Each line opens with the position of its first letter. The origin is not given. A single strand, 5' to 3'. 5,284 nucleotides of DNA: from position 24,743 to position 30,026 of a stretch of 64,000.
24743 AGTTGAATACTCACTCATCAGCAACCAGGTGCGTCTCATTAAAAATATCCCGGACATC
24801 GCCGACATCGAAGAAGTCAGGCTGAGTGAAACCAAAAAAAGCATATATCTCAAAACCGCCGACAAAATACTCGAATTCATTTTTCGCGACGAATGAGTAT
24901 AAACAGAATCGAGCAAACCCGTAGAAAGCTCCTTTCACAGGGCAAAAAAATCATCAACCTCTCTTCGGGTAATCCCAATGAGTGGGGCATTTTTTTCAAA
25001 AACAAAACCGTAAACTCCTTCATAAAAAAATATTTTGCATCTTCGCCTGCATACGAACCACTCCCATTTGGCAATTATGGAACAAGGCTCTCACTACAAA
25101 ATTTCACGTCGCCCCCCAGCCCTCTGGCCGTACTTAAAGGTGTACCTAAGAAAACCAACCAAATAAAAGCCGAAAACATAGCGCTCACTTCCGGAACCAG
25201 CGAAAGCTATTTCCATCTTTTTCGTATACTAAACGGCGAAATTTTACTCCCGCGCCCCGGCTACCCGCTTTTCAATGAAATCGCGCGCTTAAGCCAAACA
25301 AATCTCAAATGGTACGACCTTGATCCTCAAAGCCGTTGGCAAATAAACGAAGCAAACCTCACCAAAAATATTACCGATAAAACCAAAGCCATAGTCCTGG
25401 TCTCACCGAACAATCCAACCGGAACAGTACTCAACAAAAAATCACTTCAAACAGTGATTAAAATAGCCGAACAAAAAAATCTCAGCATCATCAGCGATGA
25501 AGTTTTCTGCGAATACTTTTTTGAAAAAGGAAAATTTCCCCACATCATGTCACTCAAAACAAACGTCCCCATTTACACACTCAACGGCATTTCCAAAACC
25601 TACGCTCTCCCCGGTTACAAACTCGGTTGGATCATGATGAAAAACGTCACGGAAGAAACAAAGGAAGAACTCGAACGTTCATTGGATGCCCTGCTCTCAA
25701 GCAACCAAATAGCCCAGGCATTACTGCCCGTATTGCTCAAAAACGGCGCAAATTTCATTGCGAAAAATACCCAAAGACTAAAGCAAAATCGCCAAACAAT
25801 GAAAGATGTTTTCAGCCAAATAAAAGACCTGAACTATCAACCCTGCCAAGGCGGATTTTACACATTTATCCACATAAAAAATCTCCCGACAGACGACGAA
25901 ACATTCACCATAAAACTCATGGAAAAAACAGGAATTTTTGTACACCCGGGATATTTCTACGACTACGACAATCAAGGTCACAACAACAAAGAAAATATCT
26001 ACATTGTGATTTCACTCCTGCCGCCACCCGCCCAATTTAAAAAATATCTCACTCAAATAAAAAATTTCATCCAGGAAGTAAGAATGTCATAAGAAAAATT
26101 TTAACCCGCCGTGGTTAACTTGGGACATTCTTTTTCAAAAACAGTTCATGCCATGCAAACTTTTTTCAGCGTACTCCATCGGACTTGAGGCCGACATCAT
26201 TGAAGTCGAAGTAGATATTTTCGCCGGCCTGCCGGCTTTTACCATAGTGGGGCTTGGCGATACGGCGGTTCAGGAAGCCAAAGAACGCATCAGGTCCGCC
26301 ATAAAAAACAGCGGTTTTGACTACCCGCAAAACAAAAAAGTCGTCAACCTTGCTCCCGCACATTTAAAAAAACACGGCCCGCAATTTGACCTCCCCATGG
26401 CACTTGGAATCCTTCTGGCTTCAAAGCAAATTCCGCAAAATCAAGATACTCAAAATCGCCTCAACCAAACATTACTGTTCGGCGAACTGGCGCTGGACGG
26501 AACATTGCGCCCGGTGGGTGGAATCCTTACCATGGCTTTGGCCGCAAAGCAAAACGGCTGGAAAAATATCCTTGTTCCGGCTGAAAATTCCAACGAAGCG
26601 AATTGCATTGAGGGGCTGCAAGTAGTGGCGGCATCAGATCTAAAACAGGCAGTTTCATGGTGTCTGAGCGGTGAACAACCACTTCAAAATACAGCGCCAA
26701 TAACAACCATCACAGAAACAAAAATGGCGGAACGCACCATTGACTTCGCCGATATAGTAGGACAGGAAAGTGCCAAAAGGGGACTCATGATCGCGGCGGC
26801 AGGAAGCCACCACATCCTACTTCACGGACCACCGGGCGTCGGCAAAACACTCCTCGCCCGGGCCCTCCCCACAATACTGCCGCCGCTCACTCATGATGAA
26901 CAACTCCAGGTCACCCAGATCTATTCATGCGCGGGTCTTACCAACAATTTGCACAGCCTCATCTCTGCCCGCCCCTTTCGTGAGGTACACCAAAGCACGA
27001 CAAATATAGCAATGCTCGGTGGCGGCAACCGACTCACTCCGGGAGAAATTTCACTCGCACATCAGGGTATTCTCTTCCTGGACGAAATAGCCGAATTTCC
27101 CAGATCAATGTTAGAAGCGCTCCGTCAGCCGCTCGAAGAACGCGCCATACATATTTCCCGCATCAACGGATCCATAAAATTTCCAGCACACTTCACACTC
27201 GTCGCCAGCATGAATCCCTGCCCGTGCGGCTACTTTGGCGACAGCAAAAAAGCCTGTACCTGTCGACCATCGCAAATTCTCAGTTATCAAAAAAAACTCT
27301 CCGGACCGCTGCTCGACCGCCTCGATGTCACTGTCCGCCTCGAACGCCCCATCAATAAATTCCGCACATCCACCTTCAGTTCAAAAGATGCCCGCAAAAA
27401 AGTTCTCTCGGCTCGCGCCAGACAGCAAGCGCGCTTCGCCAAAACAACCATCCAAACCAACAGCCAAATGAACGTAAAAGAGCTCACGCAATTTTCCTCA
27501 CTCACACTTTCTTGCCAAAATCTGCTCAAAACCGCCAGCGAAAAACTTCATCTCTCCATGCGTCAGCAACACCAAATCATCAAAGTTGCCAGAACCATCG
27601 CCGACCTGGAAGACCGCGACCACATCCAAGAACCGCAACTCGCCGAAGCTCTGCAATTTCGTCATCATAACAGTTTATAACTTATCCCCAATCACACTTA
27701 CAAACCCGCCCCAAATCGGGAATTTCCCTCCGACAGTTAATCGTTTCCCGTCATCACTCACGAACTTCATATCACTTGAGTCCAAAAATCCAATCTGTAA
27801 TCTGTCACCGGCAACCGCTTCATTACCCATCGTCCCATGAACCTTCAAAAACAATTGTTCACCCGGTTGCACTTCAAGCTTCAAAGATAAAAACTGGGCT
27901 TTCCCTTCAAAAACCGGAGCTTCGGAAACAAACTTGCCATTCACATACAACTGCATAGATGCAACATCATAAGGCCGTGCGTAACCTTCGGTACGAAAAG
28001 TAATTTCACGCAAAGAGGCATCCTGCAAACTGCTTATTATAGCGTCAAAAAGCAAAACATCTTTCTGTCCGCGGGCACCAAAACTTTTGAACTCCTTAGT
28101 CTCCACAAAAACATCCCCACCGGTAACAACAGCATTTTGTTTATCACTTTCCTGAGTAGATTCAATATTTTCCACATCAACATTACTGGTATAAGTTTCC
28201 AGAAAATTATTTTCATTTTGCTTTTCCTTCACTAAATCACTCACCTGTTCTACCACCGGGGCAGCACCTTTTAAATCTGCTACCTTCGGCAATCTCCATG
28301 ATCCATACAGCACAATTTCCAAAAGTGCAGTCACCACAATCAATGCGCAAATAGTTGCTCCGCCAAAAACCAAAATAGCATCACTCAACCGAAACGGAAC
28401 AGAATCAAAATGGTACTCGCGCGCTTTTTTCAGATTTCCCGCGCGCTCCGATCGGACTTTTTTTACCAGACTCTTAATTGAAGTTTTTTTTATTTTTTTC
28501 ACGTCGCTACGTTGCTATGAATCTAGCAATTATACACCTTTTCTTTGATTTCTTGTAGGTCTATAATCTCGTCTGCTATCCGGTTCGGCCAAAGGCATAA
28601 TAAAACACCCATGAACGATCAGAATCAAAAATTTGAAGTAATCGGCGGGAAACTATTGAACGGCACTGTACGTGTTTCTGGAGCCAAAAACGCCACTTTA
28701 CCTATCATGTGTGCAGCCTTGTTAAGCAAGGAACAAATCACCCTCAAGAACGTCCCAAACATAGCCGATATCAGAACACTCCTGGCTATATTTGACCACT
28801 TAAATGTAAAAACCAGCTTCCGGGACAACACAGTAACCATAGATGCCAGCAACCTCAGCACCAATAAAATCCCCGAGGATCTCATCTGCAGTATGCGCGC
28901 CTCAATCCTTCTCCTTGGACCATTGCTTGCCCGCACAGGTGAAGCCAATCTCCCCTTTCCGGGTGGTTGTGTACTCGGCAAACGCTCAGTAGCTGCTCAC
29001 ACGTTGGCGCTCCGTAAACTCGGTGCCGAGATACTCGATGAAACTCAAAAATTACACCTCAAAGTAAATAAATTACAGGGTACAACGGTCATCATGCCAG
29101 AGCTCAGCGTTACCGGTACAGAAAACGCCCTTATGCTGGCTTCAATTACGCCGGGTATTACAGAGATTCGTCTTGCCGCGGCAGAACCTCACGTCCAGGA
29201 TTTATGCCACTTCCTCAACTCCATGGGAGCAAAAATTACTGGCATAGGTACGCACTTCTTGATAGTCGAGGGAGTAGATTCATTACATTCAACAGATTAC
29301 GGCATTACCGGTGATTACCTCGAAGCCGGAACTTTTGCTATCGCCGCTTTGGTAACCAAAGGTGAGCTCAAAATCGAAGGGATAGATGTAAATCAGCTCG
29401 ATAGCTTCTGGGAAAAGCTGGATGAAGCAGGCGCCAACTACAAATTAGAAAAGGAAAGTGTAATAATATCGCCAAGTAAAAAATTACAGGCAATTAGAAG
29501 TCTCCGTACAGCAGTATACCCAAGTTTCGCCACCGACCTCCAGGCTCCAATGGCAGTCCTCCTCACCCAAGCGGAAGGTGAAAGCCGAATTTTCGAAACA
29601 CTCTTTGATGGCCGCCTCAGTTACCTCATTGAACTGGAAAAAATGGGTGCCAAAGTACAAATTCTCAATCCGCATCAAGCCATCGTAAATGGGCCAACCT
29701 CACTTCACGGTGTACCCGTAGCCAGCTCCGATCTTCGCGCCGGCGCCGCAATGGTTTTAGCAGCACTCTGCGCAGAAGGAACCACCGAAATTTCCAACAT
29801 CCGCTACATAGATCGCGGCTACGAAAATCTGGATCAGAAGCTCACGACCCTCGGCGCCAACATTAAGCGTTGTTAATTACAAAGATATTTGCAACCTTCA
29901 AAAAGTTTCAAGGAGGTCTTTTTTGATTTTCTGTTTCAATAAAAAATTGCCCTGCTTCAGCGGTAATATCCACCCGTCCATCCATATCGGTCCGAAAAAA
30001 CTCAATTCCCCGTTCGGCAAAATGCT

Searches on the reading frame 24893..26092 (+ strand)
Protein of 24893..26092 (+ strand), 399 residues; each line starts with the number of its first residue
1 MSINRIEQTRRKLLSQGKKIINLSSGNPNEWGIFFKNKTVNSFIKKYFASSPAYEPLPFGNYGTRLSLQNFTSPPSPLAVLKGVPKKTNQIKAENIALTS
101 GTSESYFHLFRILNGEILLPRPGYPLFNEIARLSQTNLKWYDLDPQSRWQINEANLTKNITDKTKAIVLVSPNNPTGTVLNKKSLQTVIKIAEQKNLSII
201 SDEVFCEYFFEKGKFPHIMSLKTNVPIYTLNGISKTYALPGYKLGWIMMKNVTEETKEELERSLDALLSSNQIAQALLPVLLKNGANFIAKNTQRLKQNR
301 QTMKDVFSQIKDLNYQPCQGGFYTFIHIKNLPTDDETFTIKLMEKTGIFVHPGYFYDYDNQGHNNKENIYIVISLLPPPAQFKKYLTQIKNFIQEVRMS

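Call 49: search_protein_families(library=pfam, proteins=[window:24893-26092:+], max_evalue=0.00001)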
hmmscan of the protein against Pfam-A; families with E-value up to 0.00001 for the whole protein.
window:24893-26092:+ (399 aa): 1 family
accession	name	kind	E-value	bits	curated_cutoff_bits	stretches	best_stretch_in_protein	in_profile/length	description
PF00155.27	Aminotran_1_2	-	2e-44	152.7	19.7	1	85-357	57-337/361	Aminotransferase class I and II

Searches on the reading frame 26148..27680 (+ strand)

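Call 49: search_protein_families(library=pfam, proteins=[window:26148-27680:+], max_evalue=0.00001)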
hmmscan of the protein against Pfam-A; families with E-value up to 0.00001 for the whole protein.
window:26148-27680:+ (510 aa): 8 families
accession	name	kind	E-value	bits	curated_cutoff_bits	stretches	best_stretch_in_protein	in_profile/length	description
PF01078.27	Mg_chelatase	-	5.9e-86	287.6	20.3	1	199-400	1-201/207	Magnesium chelatase, subunit ChlI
PF13541.12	ChlI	-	1.1e-44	151.7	27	1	20-147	1-121/121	Subunit ChlI of Mg-chelatase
PF13335.12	Mg_chelatase_C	-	5.2e-26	91.5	26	1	411-505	3-94/94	Magnesium chelatase, subunit ChlI C-terminal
PF07728.20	AAA_5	-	3.4e-12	47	22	1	222-359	1-125/139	AAA domain (dynein-related subfamily)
PF00158.32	Sigma54_activat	-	1.4e-09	38.3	20.2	1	216-356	18-142/168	Sigma-54 interaction domain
PF05362.19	Lon_C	-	5.3e-08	33.1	21.1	1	16-153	41-178/205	Lon protease (S16) C-terminal proteolytic domain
PF00493.29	MCM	-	6.1e-08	32.5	23.3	1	193-399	31-205/224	MCM P-loop domain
PF05496.18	RuvB_N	-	3e-07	30.8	27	0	199-240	5-53/159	Holliday junction DNA helicase RuvB P-loop domain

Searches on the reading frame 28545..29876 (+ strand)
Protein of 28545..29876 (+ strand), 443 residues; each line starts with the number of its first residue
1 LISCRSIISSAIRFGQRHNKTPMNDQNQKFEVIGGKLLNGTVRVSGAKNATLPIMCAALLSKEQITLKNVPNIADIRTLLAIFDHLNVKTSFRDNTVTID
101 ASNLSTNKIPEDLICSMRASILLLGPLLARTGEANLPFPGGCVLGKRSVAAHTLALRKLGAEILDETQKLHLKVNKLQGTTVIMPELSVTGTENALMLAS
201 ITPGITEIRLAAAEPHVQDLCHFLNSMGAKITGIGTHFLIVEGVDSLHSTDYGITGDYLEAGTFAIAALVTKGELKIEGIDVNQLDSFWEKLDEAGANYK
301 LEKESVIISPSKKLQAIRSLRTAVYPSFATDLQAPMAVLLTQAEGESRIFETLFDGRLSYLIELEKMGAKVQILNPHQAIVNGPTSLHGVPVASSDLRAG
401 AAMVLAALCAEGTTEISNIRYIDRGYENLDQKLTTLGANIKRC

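Call 49: search_protein_families(library=pfam, proteins=[window:28545-29876:+], max_evalue=0.00001)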
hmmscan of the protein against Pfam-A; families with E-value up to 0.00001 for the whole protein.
window:28545-29876:+ (443 aa): 1 family
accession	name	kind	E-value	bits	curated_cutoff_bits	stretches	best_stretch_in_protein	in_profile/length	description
PF00275.25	EPSP_synthase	-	1.9e-83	281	22.8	1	35-433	4-417/417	EPSP synthase (3-phosphoshikimate 1-carboxyvinyltransferase)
